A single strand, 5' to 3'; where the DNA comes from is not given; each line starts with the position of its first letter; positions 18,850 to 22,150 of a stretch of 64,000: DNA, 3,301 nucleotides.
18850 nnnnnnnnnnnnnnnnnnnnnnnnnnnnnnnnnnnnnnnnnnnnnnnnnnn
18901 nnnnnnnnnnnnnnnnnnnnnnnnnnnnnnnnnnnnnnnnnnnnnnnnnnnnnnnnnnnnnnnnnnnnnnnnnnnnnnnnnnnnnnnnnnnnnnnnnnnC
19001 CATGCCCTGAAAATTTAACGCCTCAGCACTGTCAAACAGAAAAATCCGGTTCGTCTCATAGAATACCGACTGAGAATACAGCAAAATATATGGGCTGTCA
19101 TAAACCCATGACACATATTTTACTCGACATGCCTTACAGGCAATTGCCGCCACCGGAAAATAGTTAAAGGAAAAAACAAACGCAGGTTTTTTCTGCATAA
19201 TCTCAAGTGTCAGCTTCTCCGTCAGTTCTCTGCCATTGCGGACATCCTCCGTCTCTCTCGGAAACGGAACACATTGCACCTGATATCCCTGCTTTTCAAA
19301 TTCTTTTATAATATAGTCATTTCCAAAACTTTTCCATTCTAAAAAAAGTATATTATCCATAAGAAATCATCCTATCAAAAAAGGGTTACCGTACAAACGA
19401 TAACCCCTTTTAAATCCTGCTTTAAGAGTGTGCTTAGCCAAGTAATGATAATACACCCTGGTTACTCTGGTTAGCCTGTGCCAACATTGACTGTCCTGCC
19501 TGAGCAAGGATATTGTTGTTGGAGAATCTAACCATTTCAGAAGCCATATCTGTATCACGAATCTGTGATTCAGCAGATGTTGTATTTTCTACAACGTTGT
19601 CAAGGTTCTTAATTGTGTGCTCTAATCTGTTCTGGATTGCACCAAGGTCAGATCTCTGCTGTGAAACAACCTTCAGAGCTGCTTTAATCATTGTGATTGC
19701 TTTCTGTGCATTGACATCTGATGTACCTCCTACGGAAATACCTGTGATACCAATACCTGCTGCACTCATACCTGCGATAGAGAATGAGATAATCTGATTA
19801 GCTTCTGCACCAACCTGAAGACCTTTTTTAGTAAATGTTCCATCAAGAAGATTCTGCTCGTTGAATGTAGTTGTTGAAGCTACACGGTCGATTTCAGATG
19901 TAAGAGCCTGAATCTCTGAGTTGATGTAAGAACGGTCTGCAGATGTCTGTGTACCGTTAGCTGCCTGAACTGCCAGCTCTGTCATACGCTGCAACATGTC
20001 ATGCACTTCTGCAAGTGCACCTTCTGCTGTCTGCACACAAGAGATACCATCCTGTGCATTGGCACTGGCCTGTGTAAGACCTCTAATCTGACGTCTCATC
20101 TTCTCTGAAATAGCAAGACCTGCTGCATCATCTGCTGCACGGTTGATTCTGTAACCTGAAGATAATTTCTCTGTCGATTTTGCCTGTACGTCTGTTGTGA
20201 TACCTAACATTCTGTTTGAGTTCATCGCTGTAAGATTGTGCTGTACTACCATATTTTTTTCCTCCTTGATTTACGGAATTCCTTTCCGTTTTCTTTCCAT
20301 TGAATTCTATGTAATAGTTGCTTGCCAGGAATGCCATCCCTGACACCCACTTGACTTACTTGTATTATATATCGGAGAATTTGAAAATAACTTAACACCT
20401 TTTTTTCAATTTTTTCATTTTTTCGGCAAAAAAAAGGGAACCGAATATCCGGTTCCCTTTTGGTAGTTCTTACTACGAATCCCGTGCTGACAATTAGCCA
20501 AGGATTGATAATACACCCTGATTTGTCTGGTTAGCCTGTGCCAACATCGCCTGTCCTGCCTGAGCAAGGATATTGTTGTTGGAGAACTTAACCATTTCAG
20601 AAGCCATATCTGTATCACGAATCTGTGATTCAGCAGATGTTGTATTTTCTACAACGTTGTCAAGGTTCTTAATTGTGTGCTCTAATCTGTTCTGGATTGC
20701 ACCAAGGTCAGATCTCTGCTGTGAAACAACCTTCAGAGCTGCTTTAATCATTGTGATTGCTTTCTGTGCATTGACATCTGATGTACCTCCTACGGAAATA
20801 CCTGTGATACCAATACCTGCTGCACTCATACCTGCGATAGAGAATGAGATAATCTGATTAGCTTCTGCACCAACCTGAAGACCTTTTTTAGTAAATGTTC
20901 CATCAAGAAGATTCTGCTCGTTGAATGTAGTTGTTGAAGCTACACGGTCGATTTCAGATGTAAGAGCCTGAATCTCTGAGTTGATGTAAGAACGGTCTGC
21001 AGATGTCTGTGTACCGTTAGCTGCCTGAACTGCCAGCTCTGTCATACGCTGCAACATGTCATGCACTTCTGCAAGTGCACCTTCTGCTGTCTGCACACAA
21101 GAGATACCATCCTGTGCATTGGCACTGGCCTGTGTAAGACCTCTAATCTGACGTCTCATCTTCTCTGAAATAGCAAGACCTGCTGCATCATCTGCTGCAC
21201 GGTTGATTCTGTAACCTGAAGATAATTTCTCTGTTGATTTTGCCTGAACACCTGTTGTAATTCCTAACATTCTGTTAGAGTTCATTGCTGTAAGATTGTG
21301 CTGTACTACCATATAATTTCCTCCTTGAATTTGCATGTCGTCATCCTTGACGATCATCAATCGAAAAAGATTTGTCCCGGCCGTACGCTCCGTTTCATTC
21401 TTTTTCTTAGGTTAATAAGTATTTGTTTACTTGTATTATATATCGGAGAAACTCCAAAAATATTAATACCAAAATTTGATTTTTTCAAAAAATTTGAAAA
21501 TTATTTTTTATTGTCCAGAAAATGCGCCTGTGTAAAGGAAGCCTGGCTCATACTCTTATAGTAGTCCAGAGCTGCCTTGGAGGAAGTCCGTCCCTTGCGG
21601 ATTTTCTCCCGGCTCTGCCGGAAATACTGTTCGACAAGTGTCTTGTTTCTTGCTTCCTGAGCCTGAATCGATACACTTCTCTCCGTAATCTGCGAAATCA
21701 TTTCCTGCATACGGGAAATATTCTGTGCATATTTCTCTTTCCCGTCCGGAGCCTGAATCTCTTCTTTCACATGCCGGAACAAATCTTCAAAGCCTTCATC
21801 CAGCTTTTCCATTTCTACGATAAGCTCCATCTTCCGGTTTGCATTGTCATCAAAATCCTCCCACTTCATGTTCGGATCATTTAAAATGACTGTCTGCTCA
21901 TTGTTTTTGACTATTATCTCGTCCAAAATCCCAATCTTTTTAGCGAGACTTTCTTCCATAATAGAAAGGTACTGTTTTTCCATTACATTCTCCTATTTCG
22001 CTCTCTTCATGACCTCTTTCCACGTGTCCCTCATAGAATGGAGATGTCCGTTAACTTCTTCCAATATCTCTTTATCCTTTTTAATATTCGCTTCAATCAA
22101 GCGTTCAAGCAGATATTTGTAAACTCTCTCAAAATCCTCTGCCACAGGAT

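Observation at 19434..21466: Tandem flagellin genes: identical 646-bp core, divergent ends and unrelated leaders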

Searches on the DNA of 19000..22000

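Call 29: search_rna_families(source=window, start=19000, end=22000, threshold=evalue, max_evalue=1)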
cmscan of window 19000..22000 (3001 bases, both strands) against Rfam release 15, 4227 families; matches with E-value up to 1: 1.
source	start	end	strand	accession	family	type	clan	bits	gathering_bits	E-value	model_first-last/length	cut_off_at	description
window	20359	20461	+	RF00082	SraG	Gene; sRNA;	-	22.5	50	0.73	1-177/177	no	SraG RNA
